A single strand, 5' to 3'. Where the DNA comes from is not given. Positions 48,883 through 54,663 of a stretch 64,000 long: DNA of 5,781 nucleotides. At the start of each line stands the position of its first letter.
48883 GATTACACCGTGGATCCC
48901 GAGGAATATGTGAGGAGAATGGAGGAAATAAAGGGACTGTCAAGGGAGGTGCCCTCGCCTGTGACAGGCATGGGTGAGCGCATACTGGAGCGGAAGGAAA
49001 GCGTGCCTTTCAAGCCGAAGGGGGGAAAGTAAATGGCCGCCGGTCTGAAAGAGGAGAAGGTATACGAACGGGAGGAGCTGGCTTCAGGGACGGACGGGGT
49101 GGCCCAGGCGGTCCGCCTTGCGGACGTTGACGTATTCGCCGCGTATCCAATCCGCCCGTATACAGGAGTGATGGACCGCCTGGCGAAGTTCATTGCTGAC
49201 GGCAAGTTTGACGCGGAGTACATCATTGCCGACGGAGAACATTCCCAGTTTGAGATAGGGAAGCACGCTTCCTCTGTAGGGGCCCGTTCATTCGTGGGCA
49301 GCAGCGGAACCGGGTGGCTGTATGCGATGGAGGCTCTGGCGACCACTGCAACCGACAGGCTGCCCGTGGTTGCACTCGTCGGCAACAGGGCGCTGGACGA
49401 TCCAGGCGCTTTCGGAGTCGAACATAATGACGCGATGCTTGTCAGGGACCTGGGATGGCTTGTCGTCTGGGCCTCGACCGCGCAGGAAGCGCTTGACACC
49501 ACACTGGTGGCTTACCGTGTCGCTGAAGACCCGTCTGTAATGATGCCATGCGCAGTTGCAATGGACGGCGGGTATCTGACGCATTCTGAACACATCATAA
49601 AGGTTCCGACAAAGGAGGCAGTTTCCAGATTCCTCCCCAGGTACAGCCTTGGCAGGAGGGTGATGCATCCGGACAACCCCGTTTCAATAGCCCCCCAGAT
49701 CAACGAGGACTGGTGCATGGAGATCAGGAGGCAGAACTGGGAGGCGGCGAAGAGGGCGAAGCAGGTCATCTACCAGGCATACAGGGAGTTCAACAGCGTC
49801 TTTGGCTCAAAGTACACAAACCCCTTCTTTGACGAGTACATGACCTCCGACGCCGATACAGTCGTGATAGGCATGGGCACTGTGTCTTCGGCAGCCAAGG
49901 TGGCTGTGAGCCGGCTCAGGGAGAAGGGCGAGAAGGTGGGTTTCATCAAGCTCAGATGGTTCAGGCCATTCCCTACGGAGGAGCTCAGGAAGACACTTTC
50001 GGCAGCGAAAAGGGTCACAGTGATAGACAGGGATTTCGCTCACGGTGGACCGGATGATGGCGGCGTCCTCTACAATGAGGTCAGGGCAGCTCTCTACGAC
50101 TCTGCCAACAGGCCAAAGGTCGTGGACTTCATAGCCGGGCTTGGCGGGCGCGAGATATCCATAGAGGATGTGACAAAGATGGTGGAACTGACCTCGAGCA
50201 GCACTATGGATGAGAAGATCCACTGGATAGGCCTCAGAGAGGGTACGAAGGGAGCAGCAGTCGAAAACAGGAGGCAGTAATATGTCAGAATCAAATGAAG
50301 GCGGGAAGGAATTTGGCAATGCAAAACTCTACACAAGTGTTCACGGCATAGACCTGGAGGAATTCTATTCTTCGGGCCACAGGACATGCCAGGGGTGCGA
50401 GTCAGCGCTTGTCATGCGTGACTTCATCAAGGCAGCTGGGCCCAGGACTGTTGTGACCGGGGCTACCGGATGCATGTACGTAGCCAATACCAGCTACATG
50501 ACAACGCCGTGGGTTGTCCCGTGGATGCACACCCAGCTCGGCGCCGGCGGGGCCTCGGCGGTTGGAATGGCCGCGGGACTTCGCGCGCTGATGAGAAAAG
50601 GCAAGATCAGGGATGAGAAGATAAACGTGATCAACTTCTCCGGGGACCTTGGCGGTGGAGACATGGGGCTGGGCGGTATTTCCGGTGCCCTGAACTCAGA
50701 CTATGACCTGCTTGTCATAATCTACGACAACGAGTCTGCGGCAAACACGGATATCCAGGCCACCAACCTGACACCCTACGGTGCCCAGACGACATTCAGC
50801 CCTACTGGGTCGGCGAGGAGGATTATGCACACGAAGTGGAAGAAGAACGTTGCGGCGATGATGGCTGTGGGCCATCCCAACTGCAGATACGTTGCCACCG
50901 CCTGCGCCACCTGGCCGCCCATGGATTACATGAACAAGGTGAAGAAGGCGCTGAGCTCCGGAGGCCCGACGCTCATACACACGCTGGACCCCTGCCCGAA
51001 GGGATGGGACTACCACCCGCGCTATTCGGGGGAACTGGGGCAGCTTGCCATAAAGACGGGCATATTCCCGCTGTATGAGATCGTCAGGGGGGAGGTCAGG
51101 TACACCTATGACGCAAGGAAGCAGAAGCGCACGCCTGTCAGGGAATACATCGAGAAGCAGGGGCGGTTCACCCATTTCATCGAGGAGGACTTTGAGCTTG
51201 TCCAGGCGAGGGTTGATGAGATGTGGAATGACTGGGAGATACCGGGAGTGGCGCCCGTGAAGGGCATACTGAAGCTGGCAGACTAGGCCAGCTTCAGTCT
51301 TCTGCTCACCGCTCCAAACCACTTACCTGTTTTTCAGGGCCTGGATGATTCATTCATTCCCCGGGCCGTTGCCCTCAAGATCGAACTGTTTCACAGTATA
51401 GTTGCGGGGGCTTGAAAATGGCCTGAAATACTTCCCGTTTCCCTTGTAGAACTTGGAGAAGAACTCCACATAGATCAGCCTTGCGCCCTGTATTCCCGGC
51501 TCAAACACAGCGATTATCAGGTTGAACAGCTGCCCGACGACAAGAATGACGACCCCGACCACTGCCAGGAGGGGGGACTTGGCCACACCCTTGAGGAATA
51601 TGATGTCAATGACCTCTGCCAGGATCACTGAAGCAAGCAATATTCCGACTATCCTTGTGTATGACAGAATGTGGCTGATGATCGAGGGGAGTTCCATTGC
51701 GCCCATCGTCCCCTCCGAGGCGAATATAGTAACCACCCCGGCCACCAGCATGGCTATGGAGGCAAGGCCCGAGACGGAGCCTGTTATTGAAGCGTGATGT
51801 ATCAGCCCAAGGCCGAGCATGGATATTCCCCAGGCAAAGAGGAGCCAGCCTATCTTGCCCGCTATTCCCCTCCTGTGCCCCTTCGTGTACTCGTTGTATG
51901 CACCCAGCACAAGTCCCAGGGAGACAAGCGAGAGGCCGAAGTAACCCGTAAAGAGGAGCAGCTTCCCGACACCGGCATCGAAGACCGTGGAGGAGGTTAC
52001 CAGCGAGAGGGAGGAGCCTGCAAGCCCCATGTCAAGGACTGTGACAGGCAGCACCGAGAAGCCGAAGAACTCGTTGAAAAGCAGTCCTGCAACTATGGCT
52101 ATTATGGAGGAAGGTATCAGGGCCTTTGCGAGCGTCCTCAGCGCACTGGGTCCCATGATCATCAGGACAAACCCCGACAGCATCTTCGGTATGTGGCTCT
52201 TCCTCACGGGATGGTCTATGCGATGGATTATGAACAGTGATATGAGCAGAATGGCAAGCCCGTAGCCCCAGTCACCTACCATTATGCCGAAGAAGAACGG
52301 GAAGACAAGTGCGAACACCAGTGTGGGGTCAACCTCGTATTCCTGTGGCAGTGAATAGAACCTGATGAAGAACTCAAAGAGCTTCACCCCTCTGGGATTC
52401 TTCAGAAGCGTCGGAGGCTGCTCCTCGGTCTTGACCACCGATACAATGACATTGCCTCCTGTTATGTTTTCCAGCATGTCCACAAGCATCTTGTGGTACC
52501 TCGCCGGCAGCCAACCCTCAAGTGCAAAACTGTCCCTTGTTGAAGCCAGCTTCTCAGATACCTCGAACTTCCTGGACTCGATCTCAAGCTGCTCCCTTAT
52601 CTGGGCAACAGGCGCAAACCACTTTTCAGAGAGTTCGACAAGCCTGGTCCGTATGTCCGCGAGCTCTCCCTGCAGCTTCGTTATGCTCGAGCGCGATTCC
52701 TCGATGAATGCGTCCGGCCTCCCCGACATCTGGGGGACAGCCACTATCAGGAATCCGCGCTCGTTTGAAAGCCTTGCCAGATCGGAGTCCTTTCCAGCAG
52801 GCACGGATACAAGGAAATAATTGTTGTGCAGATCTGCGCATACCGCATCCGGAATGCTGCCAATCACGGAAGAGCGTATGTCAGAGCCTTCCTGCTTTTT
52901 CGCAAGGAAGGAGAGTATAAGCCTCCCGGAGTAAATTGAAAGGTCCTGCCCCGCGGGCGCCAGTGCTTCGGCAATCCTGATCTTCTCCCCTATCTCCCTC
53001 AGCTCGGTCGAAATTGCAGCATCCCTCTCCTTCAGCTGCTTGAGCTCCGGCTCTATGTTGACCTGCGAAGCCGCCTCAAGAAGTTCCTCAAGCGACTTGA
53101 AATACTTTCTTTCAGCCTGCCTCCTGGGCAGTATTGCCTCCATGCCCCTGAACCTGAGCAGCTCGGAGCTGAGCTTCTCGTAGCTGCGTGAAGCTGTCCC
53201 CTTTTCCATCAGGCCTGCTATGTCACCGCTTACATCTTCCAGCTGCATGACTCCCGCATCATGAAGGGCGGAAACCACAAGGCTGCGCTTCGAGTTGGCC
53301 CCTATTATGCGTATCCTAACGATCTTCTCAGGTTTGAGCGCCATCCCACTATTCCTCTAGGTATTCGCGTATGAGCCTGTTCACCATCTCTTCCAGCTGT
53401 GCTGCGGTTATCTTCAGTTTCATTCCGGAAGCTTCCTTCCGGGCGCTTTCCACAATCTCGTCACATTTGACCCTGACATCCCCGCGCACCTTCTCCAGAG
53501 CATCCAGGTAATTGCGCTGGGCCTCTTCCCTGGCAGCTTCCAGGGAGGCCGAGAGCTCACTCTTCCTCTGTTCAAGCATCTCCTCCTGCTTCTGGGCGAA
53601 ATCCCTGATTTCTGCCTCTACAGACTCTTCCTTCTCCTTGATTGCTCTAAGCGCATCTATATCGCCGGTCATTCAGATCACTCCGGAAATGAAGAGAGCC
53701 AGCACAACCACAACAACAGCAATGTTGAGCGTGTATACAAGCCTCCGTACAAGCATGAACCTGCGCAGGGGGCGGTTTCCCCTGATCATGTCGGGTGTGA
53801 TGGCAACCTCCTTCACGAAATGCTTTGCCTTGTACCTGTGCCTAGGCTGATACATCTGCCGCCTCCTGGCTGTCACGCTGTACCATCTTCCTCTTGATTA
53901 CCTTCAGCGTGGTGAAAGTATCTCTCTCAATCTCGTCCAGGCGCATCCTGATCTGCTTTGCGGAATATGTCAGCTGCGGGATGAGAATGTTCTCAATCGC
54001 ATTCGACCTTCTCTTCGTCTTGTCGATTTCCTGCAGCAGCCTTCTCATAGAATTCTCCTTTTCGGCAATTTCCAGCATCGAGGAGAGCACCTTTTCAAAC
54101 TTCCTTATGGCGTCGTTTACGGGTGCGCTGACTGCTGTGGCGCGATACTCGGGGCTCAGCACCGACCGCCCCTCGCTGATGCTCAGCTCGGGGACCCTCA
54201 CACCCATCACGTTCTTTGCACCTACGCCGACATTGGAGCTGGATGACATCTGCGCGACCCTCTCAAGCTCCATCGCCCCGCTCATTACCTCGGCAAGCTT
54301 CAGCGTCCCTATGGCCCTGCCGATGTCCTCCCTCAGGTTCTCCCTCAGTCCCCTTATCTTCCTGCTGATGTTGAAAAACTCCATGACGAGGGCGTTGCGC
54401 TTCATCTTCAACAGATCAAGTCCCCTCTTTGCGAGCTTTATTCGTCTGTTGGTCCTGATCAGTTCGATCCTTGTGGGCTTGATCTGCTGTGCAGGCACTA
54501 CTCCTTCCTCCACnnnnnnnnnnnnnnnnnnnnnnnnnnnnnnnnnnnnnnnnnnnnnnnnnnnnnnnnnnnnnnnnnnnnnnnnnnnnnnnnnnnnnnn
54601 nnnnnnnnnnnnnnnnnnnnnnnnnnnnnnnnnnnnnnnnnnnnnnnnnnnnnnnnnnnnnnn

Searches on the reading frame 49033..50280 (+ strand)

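Call 49: search_protein_families(library=pfam, max_evalue=0.00001, proteins=[window:49033-50280:+])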
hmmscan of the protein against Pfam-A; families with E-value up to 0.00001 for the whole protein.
window:49033-50280:+ (415 aa): 2 families
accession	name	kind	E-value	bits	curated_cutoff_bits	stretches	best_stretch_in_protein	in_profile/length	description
PF01855.24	POR_N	-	3e-55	187.9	27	1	26-249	2-229/231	Pyruvate flavodoxin/ferredoxin oxidoreductase, thiamine diP-bdg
PF17147.9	PFOR_II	-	2.4e-32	111.8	27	1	274-380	1-102/102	Pyruvate:ferredoxin oxidoreductase core domain II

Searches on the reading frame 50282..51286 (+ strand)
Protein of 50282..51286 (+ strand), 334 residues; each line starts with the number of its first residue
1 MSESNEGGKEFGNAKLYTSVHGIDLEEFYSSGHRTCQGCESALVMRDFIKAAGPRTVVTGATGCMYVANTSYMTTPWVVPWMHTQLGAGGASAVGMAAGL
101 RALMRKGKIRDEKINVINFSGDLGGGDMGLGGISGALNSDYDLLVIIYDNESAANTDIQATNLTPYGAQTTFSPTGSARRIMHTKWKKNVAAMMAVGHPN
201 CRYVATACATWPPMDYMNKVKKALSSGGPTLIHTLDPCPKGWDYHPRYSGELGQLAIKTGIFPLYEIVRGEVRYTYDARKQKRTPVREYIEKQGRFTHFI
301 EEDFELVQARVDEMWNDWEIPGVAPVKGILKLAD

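Call 49: search_protein_families(library=pfam, max_evalue=0.00001, proteins=[window:50282-51286:+])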
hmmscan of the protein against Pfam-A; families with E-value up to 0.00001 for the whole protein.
window:50282-51286:+ (334 aa): 1 family
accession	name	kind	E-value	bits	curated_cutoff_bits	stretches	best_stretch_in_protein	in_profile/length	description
PF02775.26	TPP_enzyme_C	-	1.8e-12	47.8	21.9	1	62-233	2-150/151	Thiamine pyrophosphate enzyme, C-terminal TPP binding domain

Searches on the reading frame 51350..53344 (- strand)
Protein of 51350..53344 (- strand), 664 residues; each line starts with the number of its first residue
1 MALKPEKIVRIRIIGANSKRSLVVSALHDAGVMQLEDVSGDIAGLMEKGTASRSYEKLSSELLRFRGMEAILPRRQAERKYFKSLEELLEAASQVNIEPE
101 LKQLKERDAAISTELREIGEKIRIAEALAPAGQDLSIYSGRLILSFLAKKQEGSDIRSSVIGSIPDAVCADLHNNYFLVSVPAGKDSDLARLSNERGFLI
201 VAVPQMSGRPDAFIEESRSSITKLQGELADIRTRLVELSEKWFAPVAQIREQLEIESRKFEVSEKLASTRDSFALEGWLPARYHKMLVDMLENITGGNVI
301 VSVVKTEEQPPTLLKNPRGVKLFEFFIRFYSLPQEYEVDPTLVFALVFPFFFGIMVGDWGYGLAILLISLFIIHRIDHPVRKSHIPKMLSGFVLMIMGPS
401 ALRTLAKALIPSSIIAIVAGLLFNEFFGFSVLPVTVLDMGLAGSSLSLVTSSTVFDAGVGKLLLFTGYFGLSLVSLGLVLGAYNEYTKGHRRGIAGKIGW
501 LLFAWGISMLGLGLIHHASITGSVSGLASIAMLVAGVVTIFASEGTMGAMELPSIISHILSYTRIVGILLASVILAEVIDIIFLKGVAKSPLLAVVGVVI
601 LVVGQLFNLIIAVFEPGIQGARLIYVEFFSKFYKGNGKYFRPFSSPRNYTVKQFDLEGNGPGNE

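Call 49: search_protein_families(library=pfam, max_evalue=0.00001, proteins=[window:51350-53344:-])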
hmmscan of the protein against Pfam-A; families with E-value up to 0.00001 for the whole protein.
window:51350-53344:- (664 aa): 1 family
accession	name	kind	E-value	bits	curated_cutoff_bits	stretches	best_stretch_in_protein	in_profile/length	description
PF01496.24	V_ATPase_I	-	2.4e-26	92.4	30.7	2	202-430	236-460/815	V-type ATPase 116kDa subunit family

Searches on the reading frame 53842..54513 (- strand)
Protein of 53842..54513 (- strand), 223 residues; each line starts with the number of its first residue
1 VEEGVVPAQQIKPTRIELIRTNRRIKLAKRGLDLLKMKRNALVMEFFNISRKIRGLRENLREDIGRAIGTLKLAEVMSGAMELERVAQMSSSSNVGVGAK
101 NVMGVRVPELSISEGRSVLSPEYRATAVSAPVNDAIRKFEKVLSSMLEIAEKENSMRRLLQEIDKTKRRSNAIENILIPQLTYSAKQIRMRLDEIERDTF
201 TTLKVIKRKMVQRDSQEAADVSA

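Call 50: search_protein_families(library=pfam, max_evalue=0.00001, proteins=[window:53842-54513:-])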
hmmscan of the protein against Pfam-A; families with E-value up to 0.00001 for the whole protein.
window:53842-54513:- (223 aa): 1 family
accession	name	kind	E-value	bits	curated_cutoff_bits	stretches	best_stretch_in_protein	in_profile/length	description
PF01813.22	ATP-synt_D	-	2e-52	178.4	25.7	1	17-208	1-196/196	ATP synthase subunit D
